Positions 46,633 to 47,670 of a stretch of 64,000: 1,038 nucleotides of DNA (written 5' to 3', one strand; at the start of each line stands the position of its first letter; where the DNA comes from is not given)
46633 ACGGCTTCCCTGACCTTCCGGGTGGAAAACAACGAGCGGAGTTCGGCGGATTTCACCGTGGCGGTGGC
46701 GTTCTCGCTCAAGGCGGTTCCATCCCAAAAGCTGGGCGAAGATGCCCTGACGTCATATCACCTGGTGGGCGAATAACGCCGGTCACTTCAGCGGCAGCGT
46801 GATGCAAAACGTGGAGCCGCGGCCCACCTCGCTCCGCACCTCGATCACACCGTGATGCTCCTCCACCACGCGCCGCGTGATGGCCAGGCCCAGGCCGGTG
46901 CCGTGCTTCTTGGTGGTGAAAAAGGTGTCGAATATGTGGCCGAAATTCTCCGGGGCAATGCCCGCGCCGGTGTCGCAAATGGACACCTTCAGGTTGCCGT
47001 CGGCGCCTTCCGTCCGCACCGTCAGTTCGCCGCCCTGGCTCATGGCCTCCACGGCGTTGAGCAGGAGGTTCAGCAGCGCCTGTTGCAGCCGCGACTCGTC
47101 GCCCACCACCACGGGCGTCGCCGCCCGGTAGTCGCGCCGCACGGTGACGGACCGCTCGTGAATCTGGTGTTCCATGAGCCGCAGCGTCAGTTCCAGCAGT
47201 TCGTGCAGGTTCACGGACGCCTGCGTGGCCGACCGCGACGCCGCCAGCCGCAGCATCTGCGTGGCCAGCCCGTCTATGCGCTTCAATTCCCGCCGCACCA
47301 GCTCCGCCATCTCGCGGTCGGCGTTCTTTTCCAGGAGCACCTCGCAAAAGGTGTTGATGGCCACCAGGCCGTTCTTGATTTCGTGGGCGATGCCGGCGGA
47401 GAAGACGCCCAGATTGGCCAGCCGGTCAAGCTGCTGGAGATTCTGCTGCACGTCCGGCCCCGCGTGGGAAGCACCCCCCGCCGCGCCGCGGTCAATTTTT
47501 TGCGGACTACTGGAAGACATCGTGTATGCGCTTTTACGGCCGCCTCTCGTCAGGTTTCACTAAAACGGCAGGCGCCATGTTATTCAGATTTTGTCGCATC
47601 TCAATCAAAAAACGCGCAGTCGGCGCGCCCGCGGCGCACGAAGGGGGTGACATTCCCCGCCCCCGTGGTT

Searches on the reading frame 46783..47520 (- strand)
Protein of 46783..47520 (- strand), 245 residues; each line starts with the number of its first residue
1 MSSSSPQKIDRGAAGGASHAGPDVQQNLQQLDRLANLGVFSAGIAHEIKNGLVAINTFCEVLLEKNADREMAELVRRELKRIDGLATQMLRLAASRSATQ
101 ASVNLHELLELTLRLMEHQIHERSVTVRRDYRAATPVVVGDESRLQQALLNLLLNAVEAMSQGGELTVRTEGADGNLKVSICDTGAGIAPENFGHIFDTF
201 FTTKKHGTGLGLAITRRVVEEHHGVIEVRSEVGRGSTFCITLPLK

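Call 78: search_protein_families(library=pfam, proteins=[window:46783-47520:-], max_evalue=0.00001)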
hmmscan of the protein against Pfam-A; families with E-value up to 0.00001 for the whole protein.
window:46783-47520:- (245 aa): 2 families
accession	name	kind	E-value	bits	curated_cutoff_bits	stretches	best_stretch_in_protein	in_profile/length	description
PF02518.31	HATPase_c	-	5e-29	101.4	26.4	1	140-244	1-109/111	Histidine kinase-, DNA gyrase B-, and HSP90-like ATPase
PF00512.31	HisKA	-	2.8e-08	34.1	26.9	1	39-94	4-62/66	His Kinase A (phospho-acceptor) domain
